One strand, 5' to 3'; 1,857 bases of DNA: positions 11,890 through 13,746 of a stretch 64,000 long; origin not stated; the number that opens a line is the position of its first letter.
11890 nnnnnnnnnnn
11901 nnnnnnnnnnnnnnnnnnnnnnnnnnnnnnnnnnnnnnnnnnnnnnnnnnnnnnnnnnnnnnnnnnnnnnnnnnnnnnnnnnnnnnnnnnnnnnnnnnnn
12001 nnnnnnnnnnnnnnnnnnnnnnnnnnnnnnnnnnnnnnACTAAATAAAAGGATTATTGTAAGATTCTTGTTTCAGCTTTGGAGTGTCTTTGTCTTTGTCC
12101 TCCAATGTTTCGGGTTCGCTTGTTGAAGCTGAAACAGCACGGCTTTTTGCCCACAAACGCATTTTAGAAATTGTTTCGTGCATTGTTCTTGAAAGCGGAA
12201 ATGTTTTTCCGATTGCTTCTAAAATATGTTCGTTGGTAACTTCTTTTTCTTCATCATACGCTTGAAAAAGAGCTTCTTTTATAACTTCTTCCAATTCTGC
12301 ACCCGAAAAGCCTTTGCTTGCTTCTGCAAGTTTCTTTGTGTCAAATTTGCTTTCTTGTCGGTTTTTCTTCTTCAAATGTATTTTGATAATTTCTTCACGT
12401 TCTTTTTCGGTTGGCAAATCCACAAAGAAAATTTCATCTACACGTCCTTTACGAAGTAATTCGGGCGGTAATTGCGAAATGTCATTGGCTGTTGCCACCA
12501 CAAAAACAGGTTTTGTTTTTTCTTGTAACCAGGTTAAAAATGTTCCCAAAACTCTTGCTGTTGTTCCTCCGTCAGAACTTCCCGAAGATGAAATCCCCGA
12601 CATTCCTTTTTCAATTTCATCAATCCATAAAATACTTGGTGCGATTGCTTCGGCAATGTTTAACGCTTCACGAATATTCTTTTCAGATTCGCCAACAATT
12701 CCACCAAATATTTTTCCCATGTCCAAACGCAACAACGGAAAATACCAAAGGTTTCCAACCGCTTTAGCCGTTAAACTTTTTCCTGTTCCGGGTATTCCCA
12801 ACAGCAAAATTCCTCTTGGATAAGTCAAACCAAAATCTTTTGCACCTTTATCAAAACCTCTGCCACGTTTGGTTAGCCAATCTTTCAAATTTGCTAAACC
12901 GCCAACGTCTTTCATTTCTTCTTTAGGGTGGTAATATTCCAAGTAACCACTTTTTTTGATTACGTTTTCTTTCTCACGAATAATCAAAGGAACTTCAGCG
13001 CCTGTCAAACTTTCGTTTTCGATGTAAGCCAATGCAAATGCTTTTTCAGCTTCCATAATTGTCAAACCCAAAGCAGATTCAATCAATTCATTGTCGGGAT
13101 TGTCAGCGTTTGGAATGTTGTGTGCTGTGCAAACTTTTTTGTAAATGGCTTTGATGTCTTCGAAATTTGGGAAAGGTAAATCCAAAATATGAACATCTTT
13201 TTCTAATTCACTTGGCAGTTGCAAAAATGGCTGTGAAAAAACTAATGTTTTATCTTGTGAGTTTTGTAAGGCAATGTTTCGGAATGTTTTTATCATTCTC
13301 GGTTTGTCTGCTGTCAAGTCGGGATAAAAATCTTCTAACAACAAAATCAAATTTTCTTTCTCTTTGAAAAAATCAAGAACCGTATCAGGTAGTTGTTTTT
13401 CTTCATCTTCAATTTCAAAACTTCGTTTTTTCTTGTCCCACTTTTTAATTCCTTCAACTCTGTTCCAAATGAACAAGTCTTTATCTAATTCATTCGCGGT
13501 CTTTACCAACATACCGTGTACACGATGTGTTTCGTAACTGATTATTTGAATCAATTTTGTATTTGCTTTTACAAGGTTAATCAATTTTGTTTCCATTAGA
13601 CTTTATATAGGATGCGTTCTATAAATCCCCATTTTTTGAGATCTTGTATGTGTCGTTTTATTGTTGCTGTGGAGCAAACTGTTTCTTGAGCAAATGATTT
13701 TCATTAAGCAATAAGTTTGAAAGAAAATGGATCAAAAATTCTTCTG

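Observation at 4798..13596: Seven-gene operon (AAA+ ATPase, Upf1-like helicase, orphan, coiled-coil protein, DUF2997-like, DUF1257-like, NrdG-like radical SAM): candidate undescribed conflict or defence system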

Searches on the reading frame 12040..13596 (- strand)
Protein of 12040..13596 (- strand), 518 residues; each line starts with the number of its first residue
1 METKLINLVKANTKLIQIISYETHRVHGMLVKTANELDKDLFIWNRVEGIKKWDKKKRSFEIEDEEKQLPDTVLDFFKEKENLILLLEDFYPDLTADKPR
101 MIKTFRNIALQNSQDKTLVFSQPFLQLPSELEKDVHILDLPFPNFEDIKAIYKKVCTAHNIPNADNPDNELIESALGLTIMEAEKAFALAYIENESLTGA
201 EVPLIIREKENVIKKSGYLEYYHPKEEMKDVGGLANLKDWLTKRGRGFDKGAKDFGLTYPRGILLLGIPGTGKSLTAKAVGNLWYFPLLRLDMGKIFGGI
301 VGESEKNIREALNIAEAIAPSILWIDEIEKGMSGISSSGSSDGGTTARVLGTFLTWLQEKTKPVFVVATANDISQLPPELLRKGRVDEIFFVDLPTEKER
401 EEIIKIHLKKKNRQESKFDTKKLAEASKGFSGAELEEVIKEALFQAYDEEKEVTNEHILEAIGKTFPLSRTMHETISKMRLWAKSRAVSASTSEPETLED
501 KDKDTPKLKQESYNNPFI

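Call 3: search_protein_families(library=pfam, proteins=[window:12040-13596:-], max_evalue=0.01)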
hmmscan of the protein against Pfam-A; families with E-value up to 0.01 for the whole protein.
window:12040-13596:- (518 aa): 2 families
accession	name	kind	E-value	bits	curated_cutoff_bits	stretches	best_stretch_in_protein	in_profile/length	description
PF00004.35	AAA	-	1.5e-29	103.5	21.2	1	263-393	1-130/131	ATPase family associated with various cellular activities (AAA)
PF17862.7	AAA_lid_3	-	9.1e-09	35.2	27.2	1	418-458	2-43/45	AAA+ lid domain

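Call 4: search_protein_families(library=padloc, proteins=[window:12040-13596:-], max_evalue=0.01)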
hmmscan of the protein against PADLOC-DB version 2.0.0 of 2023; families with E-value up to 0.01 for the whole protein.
window:12040-13596:- (518 aa): 6 families
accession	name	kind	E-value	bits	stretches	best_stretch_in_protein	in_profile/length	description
PDLC02196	IetA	-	1.7e-21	75.1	1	254-469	116-325/374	-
PDLC02195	IetA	-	6.9e-17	59.8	1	253-498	130-366/395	-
PDLC04232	IetA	-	7.1e-12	43.4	1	260-443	116-293/330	-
PDLC00914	TRIP13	-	5.5e-07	27.3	1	353-467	178-294/302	TRIP13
PDLC00915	TRIP13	-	2e-05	22.2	1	263-462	66-288/302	TRIP13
PDLC04231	IetA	-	0.00015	19.7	1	262-371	119-225/262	-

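Call 5: search_protein_families(library=ncbifam, proteins=[window:12040-13596:-], max_evalue=0.01)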
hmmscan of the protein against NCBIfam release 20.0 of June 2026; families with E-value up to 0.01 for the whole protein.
window:12040-13596:- (518 aa): 11 families
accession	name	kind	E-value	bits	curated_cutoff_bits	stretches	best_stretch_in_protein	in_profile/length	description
TIGR01243.1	CDC48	subfamily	7.9e-36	123.6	802.65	1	224-463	448-689/733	CDC48 family AAA ATPase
NF003069.1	PRK03992.1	subfamily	8.9e-34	117.3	500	1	253-464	158-371/379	proteasome-activating nucleotidase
TIGR01242.2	TIGR01242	subfamily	2.1e-33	115.8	500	1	253-465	141-355/362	proteasome-activating nucleotidase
TIGR01241.2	FtsH_fam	equivalog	3.3e-32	112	600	1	253-465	188-402/598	ATP-dependent zinc metalloprotease FtsH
NF047748.1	PrtsmActNtasePan1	equivalog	4.5e-26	91.8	750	1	253-464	175-388/405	proteasome-activating nucleotidase Pan1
NF047747.1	PrtsmActNtasePan2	equivalog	9.7e-26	90.9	700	1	254-464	179-391/397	proteasome-activating nucleotidase Pan2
NF041006.2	cell_div_CdvC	equivalog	1.3e-23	83.5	650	1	222-447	96-323/370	cell division protein CdvC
NF008004.0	PRK10733.1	equivalog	2e-23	82.3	1008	1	254-453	179-379/644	ATP-dependent zinc metalloprotease FtsH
NF042959.1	IteA_antiphage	equivalog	4.7e-19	68.8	510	1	254-471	119-330/367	anti-phage ATPase IteA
TIGR03689.1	pup_AAA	equivalog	3.7e-13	49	504.75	1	254-450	210-417/512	proteasome ATPase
TIGR00763.1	lon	equivalog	0.006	15.1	608.05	0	364-424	470-527/795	endopeptidase La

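Call 34: search_solved_structures(query=window:12040-13596:-, max_evalue=1e-10)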
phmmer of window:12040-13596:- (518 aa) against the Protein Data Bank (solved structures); distinct sequences matched with E-value up to 1e-10: 262 (the best 60 are shown).
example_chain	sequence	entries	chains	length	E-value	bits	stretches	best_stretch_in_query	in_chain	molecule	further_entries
6chs_H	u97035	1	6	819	4e-55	190.8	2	224-464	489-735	Putative cell division control protein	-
6oaa_B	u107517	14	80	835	1.1e-54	189.3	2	229-460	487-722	Cell division control protein 48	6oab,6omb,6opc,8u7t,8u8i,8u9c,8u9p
8dar_A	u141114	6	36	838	1.1e-54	189.3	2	229-460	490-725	Cell division control protein 48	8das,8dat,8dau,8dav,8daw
7wub_C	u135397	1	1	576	1.5e-54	188.9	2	224-450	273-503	Transitional endoplasmic reticulum ATPase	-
7wub_D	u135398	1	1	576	1.5e-54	188.9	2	224-450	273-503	Transitional endoplasmic reticulum ATPase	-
7rlb_A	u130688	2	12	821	1.9e-54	188.6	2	224-450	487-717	Transitional endoplasmic reticulum ATPase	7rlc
6mck_A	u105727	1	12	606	2.1e-54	188.4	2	224-450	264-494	Transitional endoplasmic reticulum ATPase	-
6oa9_A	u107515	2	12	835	2.8e-54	188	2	229-460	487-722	Cell division control protein 48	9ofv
5c18_A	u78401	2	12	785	3.5e-54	187.7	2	224-450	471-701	Transitional endoplasmic reticulum ATPase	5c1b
7rlj_A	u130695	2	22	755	4e-54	187.5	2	224-450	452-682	Transitional endoplasmic reticulum ATPase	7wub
8yka_A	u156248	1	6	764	4.1e-54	187.4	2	224-450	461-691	Transitional endoplasmic reticulum ATPase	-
7lmy_A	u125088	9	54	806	4.6e-54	187.3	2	224-450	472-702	Transitional endoplasmic reticulum ATPase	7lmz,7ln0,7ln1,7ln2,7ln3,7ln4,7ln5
7y4w_A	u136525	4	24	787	4.6e-54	187.3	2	224-450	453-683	Transitional endoplasmic reticulum ATPase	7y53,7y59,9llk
5c19_A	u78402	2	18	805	4.9e-54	187.2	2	224-450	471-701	Transitional endoplasmic reticulum ATPase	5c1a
1r7r_A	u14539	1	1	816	5e-54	187.2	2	224-450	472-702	Transitional endoplasmic reticulum ATPase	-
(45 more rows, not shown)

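Call 36: find_homologous_proteins(query=window:12040-13596:-, max_evalue=1e-30)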
Query window:12040-13596:- (518 aa): 8000 proteins with E <= 1e-30 among 8000 candidates; the best 120 are listed.
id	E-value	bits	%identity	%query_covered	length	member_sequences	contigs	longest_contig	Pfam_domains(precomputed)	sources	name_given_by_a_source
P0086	0.0e+0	1150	100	100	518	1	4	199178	PF00004.36,PF17862.8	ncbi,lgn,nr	ncbi:MAG: AAA family ATPase [Bacteroidia bacterium]|nr:AAA family ATPase [Bacteroidia bacterium]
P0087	0.0e+0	1082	93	100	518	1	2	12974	PF00004.36,PF17862.8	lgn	-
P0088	0.0e+0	1072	93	100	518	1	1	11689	PF00004.36,PF17862.8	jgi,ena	jgi:hypothetical protein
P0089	0.0e+0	1069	93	100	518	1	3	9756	PF00004.36,PF17862.8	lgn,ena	-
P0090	0.0e+0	1062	92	100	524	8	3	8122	PF00004.36,PF17862.8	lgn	-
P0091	0.0e+0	1061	91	100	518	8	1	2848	PF00004.36,PF17862.8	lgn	-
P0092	0.0e+0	1051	92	100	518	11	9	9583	PF00004.36,PF17862.8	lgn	-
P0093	0.0e+0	1037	90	100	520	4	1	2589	PF00004.36,PF17862.8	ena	-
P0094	0.0e+0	1033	89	100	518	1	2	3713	PF00004.36,PF17862.8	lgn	-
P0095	0.0e+0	1013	87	100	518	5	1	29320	PF00004.36,PF17862.8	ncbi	-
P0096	3.0e-295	998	91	95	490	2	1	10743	PF00004.36,PF17862.8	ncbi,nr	ncbi:MAG TPA: AAA family ATPase [Paludibacteraceae bacterium]|nr:AAA family ATPase [Paludibacteracea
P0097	5.7e-292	987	86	100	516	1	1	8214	PF00004.36,PF17862.8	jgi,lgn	jgi:AAA+ superfamily predicted ATPase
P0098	3.3e-288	975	84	100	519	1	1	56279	PF00004.36,PF17862.8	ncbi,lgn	-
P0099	5.0e-282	954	82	100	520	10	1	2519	PF00004.36,PF17862.8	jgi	jgi:AAA+ superfamily predicted ATPase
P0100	4.3e-281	951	82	100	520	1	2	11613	PF00004.36,PF17862.8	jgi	jgi:AAA+ superfamily predicted ATPase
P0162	3.4e-245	833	71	100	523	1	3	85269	PF00004.36,PF17862.8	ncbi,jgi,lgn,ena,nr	ncbi:MAG: AAA family ATPase [Chitinispirillia bacterium]|nr:AAA family ATPase [Chitinispirillia bact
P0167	1.7e-240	817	71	100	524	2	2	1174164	PF00004.36,PF17862.8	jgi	jgi:AAA+ superfamily predicted ATPase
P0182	3.4e-236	803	70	100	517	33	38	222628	PF00004.36,PF17862.8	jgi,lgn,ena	jgi:AAA ATPase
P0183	5.9e-236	802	69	100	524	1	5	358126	PF00004.36,PF17862.8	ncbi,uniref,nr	ncbi:AAA family ATPase [Pasteurella skyensis]|uniref:Uncharacterized AAA domain-containing protein y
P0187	3.0e-234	797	70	100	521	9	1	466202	PF00004.36,PF17862.8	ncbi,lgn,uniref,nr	ncbi:AAA family ATPase [Tenacibaculum finnmarkense]|uniref:AAA family ATPase n=1 Tax=Tenacibaculum f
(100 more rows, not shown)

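Call 37: find_encoding_contigs(protein=P0183, flank=10000, max_places=2)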
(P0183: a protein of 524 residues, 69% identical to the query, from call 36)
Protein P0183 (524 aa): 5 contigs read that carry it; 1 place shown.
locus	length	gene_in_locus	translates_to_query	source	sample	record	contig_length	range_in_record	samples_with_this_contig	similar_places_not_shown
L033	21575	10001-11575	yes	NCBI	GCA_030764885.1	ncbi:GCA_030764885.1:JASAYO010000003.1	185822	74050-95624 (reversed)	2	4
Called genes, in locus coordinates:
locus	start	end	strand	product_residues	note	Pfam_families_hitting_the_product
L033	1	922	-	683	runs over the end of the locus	PF07095:IgaA (faint)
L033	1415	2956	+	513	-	PF00929:RNase_T, PF08411:ExoI_SH3, PF26016:ExoI_C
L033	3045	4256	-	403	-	PF01490:Aa_trans, PF03222:Trp_Tyr_perm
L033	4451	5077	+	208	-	PF01728:FtsJ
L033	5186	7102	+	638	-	PF06480:FtsH_ext, PF06068:TIP49 (weak), PF00004:AAA, PF07728:AAA_5 (faint), PF17862:AAA_lid_3, PF01434:Peptidase_M41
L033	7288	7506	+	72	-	-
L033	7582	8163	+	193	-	PF00265:TK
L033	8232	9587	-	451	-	PF00171:Aldedh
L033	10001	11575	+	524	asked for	PF00004:AAA, PF17862:AAA_lid_3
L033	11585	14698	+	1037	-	PF13086:AAA_11, PF13245:AAA_19, PF13481:AAA_25 (weak), PF13604:AAA_30, PF20720:nSTAND3 (weak), PF13086:AAA_11, PF13087:AAA_12, PF13538:UvrD_C_2, +1 more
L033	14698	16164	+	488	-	-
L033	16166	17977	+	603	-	-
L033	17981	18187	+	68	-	-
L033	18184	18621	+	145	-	-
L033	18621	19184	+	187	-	PF13353:Fer4_12, PF04055:Radical_SAM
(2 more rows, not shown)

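Call 38: find_encoding_contigs(protein=P0187, flank=10000, max_places=2)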
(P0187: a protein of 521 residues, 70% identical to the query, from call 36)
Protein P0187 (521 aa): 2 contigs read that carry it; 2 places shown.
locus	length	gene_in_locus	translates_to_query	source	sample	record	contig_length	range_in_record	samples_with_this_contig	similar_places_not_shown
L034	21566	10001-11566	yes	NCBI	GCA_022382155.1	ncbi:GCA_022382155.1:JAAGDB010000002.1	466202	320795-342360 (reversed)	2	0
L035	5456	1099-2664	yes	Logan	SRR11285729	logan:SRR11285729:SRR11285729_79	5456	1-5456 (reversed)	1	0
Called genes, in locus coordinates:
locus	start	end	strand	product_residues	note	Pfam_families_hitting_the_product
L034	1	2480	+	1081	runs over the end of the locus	PF00270:DEAD, PF04851:ResIII, PF18766:SWI2_SNF2, PF00271:Helicase_C, PF08463:EcoEI_R_C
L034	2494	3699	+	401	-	PF14281:PDDEXK_4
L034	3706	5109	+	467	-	PF12161:HsdM_N (weak), PF02384:N6_Mtase, PF01170:UPF0020 (weak)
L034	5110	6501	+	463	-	PF01420:Methylase_S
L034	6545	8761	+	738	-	PF13401:AAA_22 (faint), PF00004:AAA (faint), PF07728:AAA_5, PF28529:McrB_lid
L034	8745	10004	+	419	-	PF10117:McrBC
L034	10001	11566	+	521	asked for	PF00004:AAA, PF17862:AAA_lid_3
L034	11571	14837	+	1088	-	PF13086:AAA_11, PF13245:AAA_19, PF13604:AAA_30, PF01443:Viral_helicase1 (faint), PF13086:AAA_11, PF13087:AAA_12, PF13538:UvrD_C_2 (weak)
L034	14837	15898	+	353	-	-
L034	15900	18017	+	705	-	-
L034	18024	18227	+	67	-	PF11211:DUF2997 (weak)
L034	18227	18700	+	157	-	-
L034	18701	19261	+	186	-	PF13353:Fer4_12, PF04055:Radical_SAM (weak)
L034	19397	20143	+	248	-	-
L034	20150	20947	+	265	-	PF02661:Fic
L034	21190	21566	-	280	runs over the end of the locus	PF24699:DUF7663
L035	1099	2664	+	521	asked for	PF00004:AAA, PF17862:AAA_lid_3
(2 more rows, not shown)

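Call 39: find_encoding_contigs(protein=P0182, flank=10000, max_places=3)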
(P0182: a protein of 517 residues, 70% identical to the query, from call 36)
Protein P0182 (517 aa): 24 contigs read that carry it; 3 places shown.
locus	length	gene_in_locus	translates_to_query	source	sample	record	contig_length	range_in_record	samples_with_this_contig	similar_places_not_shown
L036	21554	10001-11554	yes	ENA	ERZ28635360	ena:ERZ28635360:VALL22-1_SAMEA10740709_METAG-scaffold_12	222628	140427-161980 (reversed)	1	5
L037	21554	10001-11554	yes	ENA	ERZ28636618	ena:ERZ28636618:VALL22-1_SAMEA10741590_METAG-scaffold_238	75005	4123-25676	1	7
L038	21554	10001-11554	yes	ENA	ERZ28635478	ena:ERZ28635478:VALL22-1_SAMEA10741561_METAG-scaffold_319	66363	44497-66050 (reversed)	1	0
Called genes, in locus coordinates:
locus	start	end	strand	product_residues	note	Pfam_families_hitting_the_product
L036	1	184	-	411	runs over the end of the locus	PF02558:ApbA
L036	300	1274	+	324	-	-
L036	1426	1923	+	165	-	PF00929:RNase_T, PF16473:Rv2179c-like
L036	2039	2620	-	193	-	-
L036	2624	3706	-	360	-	-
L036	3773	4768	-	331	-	PF01408:GFO_IDH_MocA, PF22725:GFO_IDH_MocA_C3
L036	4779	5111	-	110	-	PF19937:GldC-like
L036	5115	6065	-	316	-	PF25594:GldB_lipo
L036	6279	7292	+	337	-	PF21508:MenC_N, PF13378:MR_MLE_C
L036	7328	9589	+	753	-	PF01384:PHO4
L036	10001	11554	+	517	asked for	PF00004:AAA, PF17862:AAA_lid_3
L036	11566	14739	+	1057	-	PF20720:nSTAND3 (faint), PF13086:AAA_11, PF13245:AAA_19, PF13604:AAA_30, PF01443:Viral_helicase1 (faint), PF13086:AAA_11, PF13087:AAA_12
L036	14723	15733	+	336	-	-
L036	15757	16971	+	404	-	-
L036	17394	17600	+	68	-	PF11211:DUF2997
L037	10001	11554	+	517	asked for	PF00004:AAA, PF17862:AAA_lid_3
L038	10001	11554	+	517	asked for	PF00004:AAA, PF17862:AAA_lid_3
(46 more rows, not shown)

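Call 40: search_dna_similar(query=window:12040-13596:-, collection=plasmids, mode=protein, max_evalue=1e-40, max_rows=25)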
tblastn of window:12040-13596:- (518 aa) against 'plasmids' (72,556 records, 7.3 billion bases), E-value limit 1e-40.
Records with a match: 676; places in all: 679; records where one place covers at least 80% of the query: 56.
Best place of each record, by identity: <60% 676.
By first word of the organism name: Klebsiella 251; Escherichia 107; Citrobacter 52; Salmonella 45; Enterobacter 38; Providencia 36; Nostoc 26; Vibrio 18; Proteus 12; Bacillus 8; and 37 more.
By predicted mobility (MOB-suite, as given by PLSDB): conjugative 574; non-mobilizable 61; mobilizable 41.
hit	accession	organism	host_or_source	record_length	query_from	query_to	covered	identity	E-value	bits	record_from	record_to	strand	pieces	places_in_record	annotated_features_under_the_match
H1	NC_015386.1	Treponema succinifaciens DSM 2489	colon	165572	8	496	94%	47.8%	1e-129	423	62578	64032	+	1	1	AAA family ATPase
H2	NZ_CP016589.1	Bacillus thuringiensis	Mono isolate,Ginseng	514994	1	494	93%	42.9%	3e-99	389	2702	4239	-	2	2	none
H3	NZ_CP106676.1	Bacillus cereus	cell culture,soil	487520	1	494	95%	41.5%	4e-113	375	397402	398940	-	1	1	AAA family ATPase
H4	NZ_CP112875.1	Pseudanabaena galeata CCNP1313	-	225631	9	501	95%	40.5%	5e-103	346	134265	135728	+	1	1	AAA family ATPase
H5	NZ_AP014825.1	Geminocystis sp. NIES-3709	-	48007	9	494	94%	39.6%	3e-104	350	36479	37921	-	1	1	AAA family ATPase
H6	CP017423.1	Arthrobacter sp. ZXY-2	whole organism,soil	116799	70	492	82%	45.0%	1e-101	342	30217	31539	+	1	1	ATPase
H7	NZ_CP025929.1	Microcystis aeruginosa NIES-2481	cell culture,freshwater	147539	2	492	95%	38.6%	2e-81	283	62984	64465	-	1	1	AAA family ATPase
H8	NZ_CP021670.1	Bacillus licheniformis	cell culture,food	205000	4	517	99%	36.9%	2e-84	292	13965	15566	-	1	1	AAA family ATPase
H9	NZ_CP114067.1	Bacillus halotolerans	mixed culture,Sweet potato rhizosphere ...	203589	4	517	99%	36.8%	4e-84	291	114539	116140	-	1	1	AAA family ATPase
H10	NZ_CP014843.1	Bacillus licheniformis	single cell,Korean soybean paste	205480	4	517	99%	36.7%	2e-83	290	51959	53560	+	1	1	AAA family ATPase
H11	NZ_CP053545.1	Paenarthrobacter sp. YJN-5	cell culture,soil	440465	70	492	82%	44.5%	2e-100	339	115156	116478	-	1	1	AAA family ATPase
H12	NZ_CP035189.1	Bacillus licheniformis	cell culture,food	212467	5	517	99%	36.5%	8e-83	288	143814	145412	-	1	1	AAA family ATPase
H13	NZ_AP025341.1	Bacillus paralicheniformis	-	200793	5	517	99%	36.5%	3e-82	286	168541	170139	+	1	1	AAA family ATPase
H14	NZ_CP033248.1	Clostridium butyricum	environment swab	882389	7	480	92%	38.1%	5e-87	300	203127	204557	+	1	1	AAA family ATPase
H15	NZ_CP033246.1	Clostridium butyricum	Homo sapiens,stool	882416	7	480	92%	38.1%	5e-87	300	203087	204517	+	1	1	AAA family ATPase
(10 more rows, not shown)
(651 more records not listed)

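Call 41: search_dna_similar(query=window:12040-13596:-, collection=phages, mode=protein, max_evalue=1e-20, max_rows=15)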
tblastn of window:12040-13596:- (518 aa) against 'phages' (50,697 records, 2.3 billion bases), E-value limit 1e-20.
Records with a match: 68; places in all: 72; records where one place covers at least 80% of the query: 40.
Best place of each record, by identity: <60% 68.
By first word of the organism name: Mycobacterium 34; Pseudomonas 12; Rhizobium 5; Rhodobacter 5; Stenotrophomonas 4; Acidianus 2; Acinetobacter 2; Streptococcus 1; Agrobacterium 1; Aeromonas 1; and 1 more.
By host as written in the record: Mycobacterium smegmatis mc2 155 18; Mycobacterium smegmatis mc2155 6; Rhodobacter capsulatus YW1 5; Pseudomonas aeruginosa 5; - 4; Mycobacterium smegmatis mc#155 4; Stenotrophomonas maltophilia 4; Rhizobium leguminosarum biovar viciae 3841 2; and 17 more.
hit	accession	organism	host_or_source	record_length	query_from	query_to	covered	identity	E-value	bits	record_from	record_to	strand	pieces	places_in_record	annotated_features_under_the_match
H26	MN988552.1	Rhizobium phage RHph_I4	Rhizobium phaseoli N771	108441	3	506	97%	34.2%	3e-70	250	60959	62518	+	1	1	ATPase domain-containing protein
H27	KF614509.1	Rhizobium phage vB_RleS_L338C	Rhizobium leguminosarum biovar viciae ...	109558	3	496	95%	34.1%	7e-69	246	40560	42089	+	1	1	AAA+ family ATPase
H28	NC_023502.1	Rhizobium phage vB_RleS_L338C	Rhizobium leguminosarum biovar viciae ...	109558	3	496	95%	34.1%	7e-69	246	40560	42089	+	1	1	AAA+ family ATPase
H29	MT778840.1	Rhizobium phage P11VFA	-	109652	3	496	95%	34.1%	7e-69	246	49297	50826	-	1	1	AAA+ family ATPase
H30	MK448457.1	Streptococcus satellite phage Javan368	Streptococcus oralis U-o2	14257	11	491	93%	34.9%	1e-67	242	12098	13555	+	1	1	hypothetical protein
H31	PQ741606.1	Agrobacterium phage JP1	Agrobacterium tumefaciens 15955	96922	90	493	78%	38.5%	5e-79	275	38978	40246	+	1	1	AAA-ATPase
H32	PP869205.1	Pseudomonas phage PA_L9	Pseudomonas aeruginosa (clinical ...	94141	4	488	94%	31.0%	8e-67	239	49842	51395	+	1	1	PAL9_71: hypothetical protein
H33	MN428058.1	Mycobacterium phage Krili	Mycobacterium smegmatis mc2155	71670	9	498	95%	30.6%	4e-62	226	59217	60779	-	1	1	98: AAA-ATPase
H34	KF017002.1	Mycobacterium phage Catdawg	Mycobacterium smegmatis mc2 155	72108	9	498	95%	30.6%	4e-62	226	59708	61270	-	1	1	97: AAA-ATPase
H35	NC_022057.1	Mycobacterium phage Catdawg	Mycobacterium smegmatis mc2 155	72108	9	498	95%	30.6%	4e-62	226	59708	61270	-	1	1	97: AAA ATPase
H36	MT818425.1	Mycobacterium phage NiebruSaylor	Mycobacterium smegmatis mc#155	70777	9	498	95%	30.6%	4e-62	226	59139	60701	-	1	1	98: AAA-ATPase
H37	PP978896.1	Mycobacterium phage Schuy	Mycobacterium smegmatis mc2 155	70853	9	498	95%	30.6%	4e-62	226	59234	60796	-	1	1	99: AAA-ATPase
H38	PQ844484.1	Mycobacterium phage Vagabond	Mycobacterium smegmatis mc2 155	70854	9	498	95%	30.6%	4e-62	226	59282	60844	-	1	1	98: AAA-ATPase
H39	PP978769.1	Mycobacterium phage FoulBall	Mycobacterium smegmatis mc2 155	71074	9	498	95%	30.6%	4e-62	226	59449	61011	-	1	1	98: AAA-ATPase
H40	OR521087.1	Mycobacterium phage MadKillah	Mycobacterium smegmatis mc2155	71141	9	498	95%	30.6%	4e-62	226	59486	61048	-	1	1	100: AAA-ATPase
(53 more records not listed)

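Call 42: get_annotated_region(hit=H1, flank=9000)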
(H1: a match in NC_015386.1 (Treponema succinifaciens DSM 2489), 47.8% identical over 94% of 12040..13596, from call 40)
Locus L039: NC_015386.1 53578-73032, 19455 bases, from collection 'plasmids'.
description: Treponema succinifaciens DSM 2489 plasmid pTRESU01, complete sequence
organism: Treponema succinifaciens DSM 2489 (NCBI taxid 869209)
taxonomy: Bacteria; Spirochaetota; Spirochaetia; Spirochaetales; Treponemataceae; Treponema; Treponema succinifaciens; Treponema succinifaciens DSM 2489
host: -; source: colon; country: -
typing (MOB-suite, as given by PLSDB): non-mobilizable; mating-pair formation MPF_T
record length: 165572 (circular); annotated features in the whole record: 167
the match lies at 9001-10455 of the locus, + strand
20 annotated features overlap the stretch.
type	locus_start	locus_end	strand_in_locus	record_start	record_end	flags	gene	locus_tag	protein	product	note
CDS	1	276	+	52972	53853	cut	-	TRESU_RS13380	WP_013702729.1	IS3 family transposase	-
CDS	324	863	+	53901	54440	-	-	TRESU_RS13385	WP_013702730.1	hypothetical protein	-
CDS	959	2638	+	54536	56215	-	-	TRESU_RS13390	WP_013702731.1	contractile injection system protein, VgrG/Pvc8 family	-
CDS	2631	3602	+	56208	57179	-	-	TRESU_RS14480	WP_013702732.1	hypothetical protein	-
CDS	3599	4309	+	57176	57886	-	-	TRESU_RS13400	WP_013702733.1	hypothetical protein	-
CDS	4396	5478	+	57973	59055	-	-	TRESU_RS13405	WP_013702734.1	hypothetical protein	-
CDS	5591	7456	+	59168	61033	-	-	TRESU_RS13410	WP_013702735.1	hypothetical protein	-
CDS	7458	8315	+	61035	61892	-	-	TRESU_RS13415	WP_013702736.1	hypothetical protein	-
CDS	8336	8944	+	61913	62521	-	-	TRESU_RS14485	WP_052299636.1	4Fe-4S cluster-binding domain-containing protein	-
CDS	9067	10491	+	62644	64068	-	-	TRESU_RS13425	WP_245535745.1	AAA family ATPase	-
CDS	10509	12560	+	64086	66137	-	-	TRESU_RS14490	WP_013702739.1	phage baseplate assembly protein V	-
CDS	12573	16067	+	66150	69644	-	-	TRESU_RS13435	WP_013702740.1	hypothetical protein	-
CDS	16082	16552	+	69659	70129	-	-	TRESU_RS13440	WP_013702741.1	hypothetical protein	-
CDS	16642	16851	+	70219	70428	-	-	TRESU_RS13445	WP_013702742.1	hypothetical protein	-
CDS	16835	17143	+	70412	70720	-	-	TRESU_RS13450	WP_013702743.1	hypothetical protein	-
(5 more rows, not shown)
